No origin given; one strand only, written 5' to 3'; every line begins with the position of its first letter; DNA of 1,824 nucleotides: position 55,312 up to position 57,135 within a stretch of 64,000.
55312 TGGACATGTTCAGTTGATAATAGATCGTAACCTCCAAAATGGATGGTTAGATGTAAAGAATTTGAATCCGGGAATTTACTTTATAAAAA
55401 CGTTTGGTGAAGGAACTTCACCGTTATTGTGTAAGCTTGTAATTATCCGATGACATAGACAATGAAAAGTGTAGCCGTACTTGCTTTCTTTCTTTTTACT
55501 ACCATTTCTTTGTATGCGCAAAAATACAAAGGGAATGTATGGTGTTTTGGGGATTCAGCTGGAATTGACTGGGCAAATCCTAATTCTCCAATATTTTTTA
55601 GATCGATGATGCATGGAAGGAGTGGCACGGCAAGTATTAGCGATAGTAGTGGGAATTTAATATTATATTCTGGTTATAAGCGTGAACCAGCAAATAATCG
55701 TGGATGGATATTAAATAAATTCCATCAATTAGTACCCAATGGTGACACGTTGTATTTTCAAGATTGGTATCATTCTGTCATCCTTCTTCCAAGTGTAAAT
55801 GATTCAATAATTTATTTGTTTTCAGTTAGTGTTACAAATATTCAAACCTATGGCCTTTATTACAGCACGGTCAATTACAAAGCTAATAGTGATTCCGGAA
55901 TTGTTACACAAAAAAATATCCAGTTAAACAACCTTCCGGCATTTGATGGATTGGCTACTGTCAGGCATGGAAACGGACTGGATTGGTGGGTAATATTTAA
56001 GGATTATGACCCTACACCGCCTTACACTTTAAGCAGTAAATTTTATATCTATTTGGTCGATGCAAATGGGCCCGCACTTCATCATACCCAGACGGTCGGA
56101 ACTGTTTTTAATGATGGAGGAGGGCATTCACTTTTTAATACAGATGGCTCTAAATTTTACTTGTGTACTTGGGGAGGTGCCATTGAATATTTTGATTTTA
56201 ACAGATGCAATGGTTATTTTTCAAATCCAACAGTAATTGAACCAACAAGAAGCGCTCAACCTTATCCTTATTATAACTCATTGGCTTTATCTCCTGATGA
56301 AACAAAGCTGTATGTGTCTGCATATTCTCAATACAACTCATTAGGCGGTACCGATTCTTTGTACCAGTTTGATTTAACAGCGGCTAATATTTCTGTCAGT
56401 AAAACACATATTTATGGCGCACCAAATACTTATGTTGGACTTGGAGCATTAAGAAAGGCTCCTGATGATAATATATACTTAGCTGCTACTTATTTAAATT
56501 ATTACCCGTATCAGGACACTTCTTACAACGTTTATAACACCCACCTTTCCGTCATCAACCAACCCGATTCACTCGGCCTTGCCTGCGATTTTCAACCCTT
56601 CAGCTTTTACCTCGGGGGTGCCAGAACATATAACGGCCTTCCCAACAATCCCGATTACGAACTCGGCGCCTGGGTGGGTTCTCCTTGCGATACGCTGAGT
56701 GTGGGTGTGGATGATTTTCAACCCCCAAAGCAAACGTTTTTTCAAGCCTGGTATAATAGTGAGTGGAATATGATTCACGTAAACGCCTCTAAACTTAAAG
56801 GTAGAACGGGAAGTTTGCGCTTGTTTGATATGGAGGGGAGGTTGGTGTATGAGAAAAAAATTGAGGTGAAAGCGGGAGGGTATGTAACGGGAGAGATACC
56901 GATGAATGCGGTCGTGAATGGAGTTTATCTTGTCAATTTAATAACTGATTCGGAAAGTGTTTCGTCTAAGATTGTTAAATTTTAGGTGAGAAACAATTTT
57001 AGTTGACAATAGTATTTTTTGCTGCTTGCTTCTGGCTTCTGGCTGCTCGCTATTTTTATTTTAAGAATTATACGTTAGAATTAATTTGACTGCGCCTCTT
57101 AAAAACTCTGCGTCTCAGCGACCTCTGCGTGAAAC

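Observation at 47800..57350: AT-rich secreted-protein island bounded by repeat-containing intergenic elements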

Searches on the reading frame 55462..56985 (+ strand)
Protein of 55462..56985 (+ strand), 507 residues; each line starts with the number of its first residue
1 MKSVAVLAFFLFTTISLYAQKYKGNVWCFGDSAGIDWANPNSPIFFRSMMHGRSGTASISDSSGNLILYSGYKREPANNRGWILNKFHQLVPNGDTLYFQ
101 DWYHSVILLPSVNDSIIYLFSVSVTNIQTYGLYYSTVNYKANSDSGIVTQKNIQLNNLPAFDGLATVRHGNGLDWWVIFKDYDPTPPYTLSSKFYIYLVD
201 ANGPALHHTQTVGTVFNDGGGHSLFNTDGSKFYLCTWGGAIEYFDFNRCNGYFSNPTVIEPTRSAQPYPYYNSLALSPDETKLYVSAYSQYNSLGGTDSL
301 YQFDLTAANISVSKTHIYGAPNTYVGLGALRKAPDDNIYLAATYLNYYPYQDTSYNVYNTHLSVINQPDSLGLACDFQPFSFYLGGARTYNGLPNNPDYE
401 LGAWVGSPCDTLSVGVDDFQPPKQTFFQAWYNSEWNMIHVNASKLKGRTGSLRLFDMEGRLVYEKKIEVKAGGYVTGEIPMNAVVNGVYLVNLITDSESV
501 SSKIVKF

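Call 8: search_protein_families(library=pfam, proteins=[window:55462-56982:+], max_evalue=0.01)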
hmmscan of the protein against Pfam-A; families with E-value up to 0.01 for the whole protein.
window:55462-56982:+ (507 aa): 2 families
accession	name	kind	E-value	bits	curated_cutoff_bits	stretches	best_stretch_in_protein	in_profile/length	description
PF18962.6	Por_Secre_tail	-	6.1e-05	23.7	27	1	438-505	10-74/75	Secretion system C-terminal sorting domain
PF10282.15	Lactonase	-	0.00074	19.3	21.7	1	193-314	166-282/344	Lactonase, 7-bladed beta-propeller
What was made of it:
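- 56743..56985 (+): Propeller gene: T9SS C-terminal sorting domain (beta-sandwich), with a history uncoupled from the body. Por_Secre_tail at 23.7 bits (call 8).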

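Call 11: find_encoding_contigs(protein=window:55462-56985:+, flank=10000, max_places=6)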
Protein window:55462-56985:+ (507 aa): no gene with exactly this product is on record in the collection.

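Call 59: find_homologous_proteins(query=window:55462-56982:+, max_evalue=1e-10)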
Query window:55462-56982:+ (507 aa): 1208 proteins with E <= 1e-10 among 8000 candidates; the best 120 are listed.
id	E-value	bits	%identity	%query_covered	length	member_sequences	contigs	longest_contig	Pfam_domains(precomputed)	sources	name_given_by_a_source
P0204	0.0e+0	1182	100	100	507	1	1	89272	PF18962.8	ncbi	-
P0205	2.3e-283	959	80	100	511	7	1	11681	PF18962.8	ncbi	-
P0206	2.0e-281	952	80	97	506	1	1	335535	PF18962.8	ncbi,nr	ncbi:MAG: T9SS type A sorting domain-containing protein [Bacteroidetes bacterium]|nr:T9SS type A sor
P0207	3.2e-253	859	71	100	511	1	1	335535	PF18962.8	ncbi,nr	ncbi:MAG: T9SS type A sorting domain-containing protein [Bacteroidetes bacterium]|nr:T9SS type A sor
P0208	3.4e-243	826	68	100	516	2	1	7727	PF18962.8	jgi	jgi:Secretion system C-terminal sorting domain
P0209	2.6e-242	823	69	97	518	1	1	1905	PF18962.8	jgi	jgi:hypothetical protein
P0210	1.3e-239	814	67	100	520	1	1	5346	PF18962.8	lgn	-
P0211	8.8e-239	812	68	100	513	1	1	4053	-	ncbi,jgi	jgi:hypothetical protein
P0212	1.2e-230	785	66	100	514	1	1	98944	PF18962.8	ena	-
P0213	2.6e-215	734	64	97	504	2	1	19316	PF18962.8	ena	-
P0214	1.5e-214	732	68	89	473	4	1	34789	-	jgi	jgi:hypothetical protein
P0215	1.8e-214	731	66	96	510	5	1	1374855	PF18962.8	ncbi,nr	ncbi:MAG: T9SS type A sorting domain-containing protein [Bacteroidetes bacterium]|nr:T9SS type A sor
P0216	3.0e-214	731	65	99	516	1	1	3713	PF18962.8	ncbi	-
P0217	6.4e-214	730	62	98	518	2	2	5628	PF18962.8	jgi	jgi:hypothetical protein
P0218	1.4e-209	715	62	100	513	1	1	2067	-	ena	-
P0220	4.8e-205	700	62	100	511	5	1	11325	PF18962.8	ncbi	-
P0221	1.3e-204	699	61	100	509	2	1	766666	PF18962.8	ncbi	-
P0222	7.2e-200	683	59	100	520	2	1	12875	PF18962.8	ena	-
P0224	2.6e-182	625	77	67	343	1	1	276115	PF18962.8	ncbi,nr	ncbi:MAG: T9SS type A sorting domain-containing protein [Bacteroidetes bacterium]|nr:T9SS type A sor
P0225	3.3e-181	622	58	96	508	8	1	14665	PF18962.8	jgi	jgi:hypothetical protein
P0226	1.4e-175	603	55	98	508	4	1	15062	PF18962.8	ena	-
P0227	1.3e-174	600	57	96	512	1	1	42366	PF18962.8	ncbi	-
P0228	1.6e-173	596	58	96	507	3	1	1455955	PF18962.8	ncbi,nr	ncbi:MAG: T9SS type A sorting domain-containing protein [Bacteroidetes bacterium]|nr:T9SS type A sor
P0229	9.6e-173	594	54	96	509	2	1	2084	PF18962.8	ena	-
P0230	4.8e-172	591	53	100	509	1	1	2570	PF18962.8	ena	-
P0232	5.0e-168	578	53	96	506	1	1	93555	PF18962.8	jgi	jgi:hypothetical protein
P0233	1.6e-166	573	53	98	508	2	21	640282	PF18962.8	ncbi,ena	-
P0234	5.7e-166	571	55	100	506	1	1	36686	PF18962.8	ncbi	-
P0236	3.3e-164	566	53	99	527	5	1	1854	PF18962.8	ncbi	-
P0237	8.1e-164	564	55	99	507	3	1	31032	PF18962.8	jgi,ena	-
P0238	2.1e-163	563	54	99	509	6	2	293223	PF18962.8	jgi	jgi:hypothetical protein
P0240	3.1e-162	559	55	100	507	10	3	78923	PF18962.8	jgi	jgi:hypothetical protein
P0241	5.7e-162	558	50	99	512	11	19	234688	PF18962.8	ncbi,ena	-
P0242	1.8e-161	557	55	99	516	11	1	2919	PF18962.8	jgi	jgi:hypothetical protein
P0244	3.2e-161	556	53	96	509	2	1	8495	PF18962.8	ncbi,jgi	jgi:hypothetical protein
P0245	4.4e-161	555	52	96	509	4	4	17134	PF18962.8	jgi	jgi:Secretion system C-terminal sorting domain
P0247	1.4e-160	554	52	99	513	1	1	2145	PF18962.8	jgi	-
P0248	6.9e-159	548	52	96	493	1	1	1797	PF18962.8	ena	-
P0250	6.9e-158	545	50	96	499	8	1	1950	PF18962.8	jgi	jgi:hypothetical protein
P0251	1.5e-157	544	53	100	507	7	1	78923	PF18962.8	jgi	jgi:hypothetical protein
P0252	2.3e-157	543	52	96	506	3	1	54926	PF18962.8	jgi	jgi:hypothetical protein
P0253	3.1e-157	543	52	96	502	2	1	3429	PF18962.8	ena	-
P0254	3.6e-157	542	54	100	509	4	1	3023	PF18962.8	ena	-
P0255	4.2e-157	542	51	99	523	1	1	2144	PF18962.8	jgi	jgi:hypothetical protein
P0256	5.9e-157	542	51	100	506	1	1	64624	PF18962.8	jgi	jgi:hypothetical protein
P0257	6.6e-157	542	53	99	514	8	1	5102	PF18962.8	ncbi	-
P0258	1.1e-156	541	53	100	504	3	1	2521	PF18962.8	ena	-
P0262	9.3e-156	538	53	96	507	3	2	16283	PF18962.8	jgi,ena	jgi:hypothetical protein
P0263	1.6e-155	537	52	100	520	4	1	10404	PF18962.8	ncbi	-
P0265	5.5e-155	535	54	97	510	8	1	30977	PF18962.8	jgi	jgi:hypothetical protein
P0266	5.5e-155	535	54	97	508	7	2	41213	PF18962.8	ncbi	-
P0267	7.8e-155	535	50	99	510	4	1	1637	PF18962.8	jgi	jgi:hypothetical protein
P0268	8.1e-155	535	50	96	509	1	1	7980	PF18962.8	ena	-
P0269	1.2e-154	534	51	99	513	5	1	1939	PF18962.8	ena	-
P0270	1.2e-154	534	54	97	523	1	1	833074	PF18962.8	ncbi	-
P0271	1.5e-154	534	54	96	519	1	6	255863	PF18962.8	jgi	jgi:hypothetical protein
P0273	3.2e-154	533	51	100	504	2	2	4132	PF18962.8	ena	-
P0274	4.0e-154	532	51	99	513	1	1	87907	PF18962.8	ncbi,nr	ncbi:MAG: T9SS type A sorting domain-containing protein [Bacteroidetes bacterium]|nr:T9SS type A sor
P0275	2.5e-153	530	52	100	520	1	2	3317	PF18962.8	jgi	jgi:hypothetical protein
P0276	5.4e-153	529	51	100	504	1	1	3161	PF18962.8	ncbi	-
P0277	6.2e-153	528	51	99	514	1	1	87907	PF18962.8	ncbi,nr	ncbi:MAG: T9SS type A sorting domain-containing protein [Bacteroidetes bacterium]|nr:T9SS type A sor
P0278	1.1e-152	528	49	99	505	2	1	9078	PF18962.8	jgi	jgi:hypothetical protein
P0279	4.6e-152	526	50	100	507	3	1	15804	PF18962.8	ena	-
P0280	7.2e-152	525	50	100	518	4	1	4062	PF18962.8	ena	-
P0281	2.6e-151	523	52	95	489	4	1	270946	PF18962.8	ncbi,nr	ncbi:MAG: T9SS type A sorting domain-containing protein [Bacteroidetes bacterium]|nr:T9SS type A sor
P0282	4.5e-151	522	49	99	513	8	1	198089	PF18962.8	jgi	jgi:hypothetical protein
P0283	5.4e-151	522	49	99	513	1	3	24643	PF18962.8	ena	-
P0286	7.9e-150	518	49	100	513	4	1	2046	PF18962.8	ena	-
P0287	8.6e-150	518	49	100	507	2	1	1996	PF18962.8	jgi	-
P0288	4.9e-149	516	51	96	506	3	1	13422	PF18962.8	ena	-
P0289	5.2e-149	515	51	100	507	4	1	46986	PF18962.8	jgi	jgi:hypothetical protein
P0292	1.4e-148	514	51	96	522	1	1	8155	PF18962.8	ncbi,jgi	jgi:hypothetical protein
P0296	3.5e-147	509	50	99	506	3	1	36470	PF18962.8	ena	-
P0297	5.4e-147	509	53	99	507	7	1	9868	PF18962.8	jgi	jgi:hypothetical protein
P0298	9.2e-147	508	50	99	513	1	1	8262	PF18962.8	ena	-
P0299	1.1e-146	508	48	100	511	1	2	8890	PF18962.8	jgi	jgi:hypothetical protein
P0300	5.5e-146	505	50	100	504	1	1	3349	PF18962.8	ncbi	-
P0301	6.7e-146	505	50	97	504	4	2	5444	PF18962.8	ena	-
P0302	7.0e-146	505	50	96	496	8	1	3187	PF18962.8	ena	-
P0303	9.4e-146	505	50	100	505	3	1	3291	PF18962.8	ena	-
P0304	2.9e-145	503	49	100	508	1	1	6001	PF18962.8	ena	-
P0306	9.0e-145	501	51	97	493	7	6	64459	PF18962.8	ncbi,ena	-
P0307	1.0e-144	501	49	100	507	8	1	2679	PF18962.8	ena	-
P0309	1.3e-144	501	50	100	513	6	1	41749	PF18962.8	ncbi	-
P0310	3.6e-144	499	49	100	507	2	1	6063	PF18962.8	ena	-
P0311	5.3e-144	499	50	97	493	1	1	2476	PF18962.8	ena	-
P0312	1.0e-143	498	49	96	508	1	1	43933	PF18962.8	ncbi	-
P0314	2.3e-143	497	50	96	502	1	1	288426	PF18962.8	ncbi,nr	ncbi:MAG: T9SS type A sorting domain-containing protein [Bacteroidetes bacterium]|nr:T9SS type A sor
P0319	1.4e-141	491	47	100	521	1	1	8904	PF18962.8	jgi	jgi:hypothetical protein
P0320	1.8e-141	491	50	98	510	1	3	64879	PF18962.8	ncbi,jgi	jgi:WD40 repeat protein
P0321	8.2e-141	488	49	96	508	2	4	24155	PF18962.8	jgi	jgi:Secretion system C-terminal sorting domain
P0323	1.7e-140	487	48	100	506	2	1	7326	PF18962.8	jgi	jgi:hypothetical protein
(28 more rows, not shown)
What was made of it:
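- On Type A T9SS cargo: Most propeller homologs carry a precomputed PF18962 hit (call 59).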

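Call 60: find_encoding_contigs(protein=P0206, flank=10000, max_places=3)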
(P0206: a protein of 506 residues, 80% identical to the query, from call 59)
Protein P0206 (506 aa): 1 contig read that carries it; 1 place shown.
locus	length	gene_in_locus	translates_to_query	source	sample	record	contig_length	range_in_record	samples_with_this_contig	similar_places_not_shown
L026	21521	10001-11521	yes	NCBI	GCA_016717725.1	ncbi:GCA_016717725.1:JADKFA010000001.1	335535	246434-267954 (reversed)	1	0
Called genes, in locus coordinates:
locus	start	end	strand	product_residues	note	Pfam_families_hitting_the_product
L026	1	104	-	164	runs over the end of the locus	PF10882:bPH_5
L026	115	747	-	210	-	PF02985:HEAT (faint)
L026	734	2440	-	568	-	PF17900:Peptidase_M1_N, PF01433:Peptidase_M1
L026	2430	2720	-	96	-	-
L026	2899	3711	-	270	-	PF28545:1TM_TonB_rel, PF03544:TonB_C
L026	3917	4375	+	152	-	-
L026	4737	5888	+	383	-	PF13167:GTP-bdg_N, PF16360:GTP-bdg_M, PF03193:RsgA_GTPase (faint), PF00025:Arf (faint), PF00009:GTP_EFTU (faint), PF00071:Ras (faint), PF01926:MMR_HSR1, PF02421:FeoB_N (faint)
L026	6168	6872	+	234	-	PF00156:Pribosyltran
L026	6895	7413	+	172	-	PF13185:GAF_2, PF01590:GAF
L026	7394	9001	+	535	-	PF13205:Big_5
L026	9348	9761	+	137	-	PF01042:Ribonuc_L-PSP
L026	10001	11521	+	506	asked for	PF18962:Por_Secre_tail (weak)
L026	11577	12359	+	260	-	PF18962:Por_Secre_tail (faint)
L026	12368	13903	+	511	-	PF18962:Por_Secre_tail (weak)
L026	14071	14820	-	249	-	PF02463:SMC_N (faint), PF00005:ABC_tran, PF13175:AAA_15 (weak), PF13304:AAA_21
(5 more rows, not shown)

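Call 62: list_cluster_members(proteins=[P0206, P0207, P0205, P0215, P0221, P0270, P0071, P0077, P0082, P0100])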
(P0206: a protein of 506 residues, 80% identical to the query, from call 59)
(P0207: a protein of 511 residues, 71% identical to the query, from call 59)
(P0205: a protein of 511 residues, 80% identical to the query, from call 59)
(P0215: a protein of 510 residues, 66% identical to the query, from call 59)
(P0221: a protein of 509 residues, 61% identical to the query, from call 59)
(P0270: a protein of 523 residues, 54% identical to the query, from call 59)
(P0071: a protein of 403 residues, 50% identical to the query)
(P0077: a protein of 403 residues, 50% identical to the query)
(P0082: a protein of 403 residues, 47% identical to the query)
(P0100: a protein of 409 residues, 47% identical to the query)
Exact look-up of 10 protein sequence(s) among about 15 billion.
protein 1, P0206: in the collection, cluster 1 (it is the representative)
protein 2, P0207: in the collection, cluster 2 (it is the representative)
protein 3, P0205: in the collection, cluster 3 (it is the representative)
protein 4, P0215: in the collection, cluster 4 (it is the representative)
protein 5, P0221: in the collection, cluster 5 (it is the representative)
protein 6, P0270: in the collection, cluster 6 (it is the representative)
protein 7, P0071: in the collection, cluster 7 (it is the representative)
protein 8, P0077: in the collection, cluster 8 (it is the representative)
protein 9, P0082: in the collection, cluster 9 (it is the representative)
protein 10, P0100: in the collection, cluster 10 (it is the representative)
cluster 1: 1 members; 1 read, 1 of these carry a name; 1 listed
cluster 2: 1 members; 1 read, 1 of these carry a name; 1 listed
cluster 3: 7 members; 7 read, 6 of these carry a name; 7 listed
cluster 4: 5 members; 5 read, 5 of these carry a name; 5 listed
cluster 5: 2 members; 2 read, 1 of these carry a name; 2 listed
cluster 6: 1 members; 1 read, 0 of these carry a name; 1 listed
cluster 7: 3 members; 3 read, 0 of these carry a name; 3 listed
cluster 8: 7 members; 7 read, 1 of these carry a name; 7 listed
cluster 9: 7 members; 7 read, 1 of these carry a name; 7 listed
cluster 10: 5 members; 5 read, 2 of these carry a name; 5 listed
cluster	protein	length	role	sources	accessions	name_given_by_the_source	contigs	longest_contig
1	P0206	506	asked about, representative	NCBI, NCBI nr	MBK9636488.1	MAG: T9SS type A sorting domain-containing protein [Bacteroidetes bacterium] | T9SS type A sorting domain-containing protein [Bacteroidota bacterium]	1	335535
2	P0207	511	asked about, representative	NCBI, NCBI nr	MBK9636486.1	MAG: T9SS type A sorting domain-containing protein [Bacteroidetes bacterium] | T9SS type A sorting domain-containing protein [Bacteroidota bacterium]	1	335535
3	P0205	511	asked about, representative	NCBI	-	-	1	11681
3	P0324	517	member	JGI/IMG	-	hypothetical protein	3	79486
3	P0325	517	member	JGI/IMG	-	hypothetical protein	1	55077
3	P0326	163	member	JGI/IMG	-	hypothetical protein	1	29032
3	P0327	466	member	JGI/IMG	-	hypothetical protein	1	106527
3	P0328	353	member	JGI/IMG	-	hypothetical protein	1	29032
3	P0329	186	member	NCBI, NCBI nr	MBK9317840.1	MAG: hypothetical protein IPM91_02665 [Bacteroidetes bacterium] | hypothetical protein [Bacteroidota bacterium]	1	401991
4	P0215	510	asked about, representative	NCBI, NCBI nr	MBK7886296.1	MAG: T9SS type A sorting domain-containing protein [Bacteroidetes bacterium] | T9SS type A sorting domain-containing protein [Bacteroidota bacterium]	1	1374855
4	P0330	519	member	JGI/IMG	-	hypothetical protein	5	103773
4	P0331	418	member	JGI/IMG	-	hypothetical protein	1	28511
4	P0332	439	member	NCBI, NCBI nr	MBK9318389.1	MAG: hypothetical protein IPM91_05865 [Bacteroidetes bacterium] | hypothetical protein [Bacteroidota bacterium]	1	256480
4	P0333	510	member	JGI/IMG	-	hypothetical protein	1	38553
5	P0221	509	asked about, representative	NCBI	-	-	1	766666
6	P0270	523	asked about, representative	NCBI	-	-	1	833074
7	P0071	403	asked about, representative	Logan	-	-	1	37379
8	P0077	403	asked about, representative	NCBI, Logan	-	-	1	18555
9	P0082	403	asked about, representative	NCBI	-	-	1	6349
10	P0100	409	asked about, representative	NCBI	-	-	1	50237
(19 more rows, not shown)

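Call 67: find_encoding_contigs(protein=P0205, flank=10000, max_places=3)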
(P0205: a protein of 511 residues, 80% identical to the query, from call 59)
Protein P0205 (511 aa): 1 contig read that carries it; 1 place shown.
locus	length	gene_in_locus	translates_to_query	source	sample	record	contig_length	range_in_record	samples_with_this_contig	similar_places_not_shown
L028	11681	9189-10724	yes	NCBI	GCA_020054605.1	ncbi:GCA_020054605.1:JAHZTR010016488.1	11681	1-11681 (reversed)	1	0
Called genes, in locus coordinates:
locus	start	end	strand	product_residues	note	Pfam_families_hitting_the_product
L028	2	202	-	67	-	?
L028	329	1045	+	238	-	PF03740:PdxJ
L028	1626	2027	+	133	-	-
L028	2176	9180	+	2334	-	PF18962:Por_Secre_tail (weak)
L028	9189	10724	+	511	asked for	PF18962:Por_Secre_tail (weak)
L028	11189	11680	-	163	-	?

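Call 82: predict_structure(alignment_id=A3)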
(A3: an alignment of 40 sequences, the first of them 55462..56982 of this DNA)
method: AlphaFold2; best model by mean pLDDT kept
length: 507 residues; sequences in the alignment: 40
mean_pLDDT: 73.6   pTM: 0.63
mean pLDDT of the five models: 73.6, 73.3, 71.9, 69.9, 68.9
residues with pLDDT >= 90: 119; 70-90: 252; 50-70: 47; < 50: 89
segments of 3 or more residues with pLDDT < 50: 14-23, 346-423
pLDDT, mean of each block of 10 residues (from residue 1): 69 43 60 75 77 70 80 66 88 84 79 83 74 91 88 89 86 86 80 93 94 87 87 92 95 96 80 86 85 64 94 87 71 75 50 34 25 23 24 26 28 30 70 86 85 91 90 84 87 89 83
secondary structure, 60 per line:
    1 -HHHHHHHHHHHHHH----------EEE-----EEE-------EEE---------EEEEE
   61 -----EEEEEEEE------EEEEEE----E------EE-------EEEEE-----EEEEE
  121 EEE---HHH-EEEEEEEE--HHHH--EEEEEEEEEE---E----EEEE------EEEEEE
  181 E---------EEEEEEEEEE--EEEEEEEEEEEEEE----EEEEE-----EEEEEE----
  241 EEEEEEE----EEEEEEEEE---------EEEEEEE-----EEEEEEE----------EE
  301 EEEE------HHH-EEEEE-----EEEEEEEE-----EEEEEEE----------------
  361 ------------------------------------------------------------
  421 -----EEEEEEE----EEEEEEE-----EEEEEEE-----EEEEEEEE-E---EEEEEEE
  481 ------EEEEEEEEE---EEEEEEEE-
elements in order: H2-15 E26-28 E34-36 E44-46 E56-60 E66-73 E80-85 E106-110 E116-123 E131-138 H141-144 E147-156 E165-168 E175-181 E191-200 E203-216 E221-225 E231-236 E241-247 E252-260 E270-276 E282-288 E299-304 E315-319 E325-332 E338-344 E426-432 E437-443 E449-455 E461-468 E474-480 E487-495 E499-506
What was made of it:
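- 56743..56985 (+): Confident beta-sandwich in the model (call 82).
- On Type A T9SS cargo: The model shows a confident beta-sandwich at residues 425-507 (call 82).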
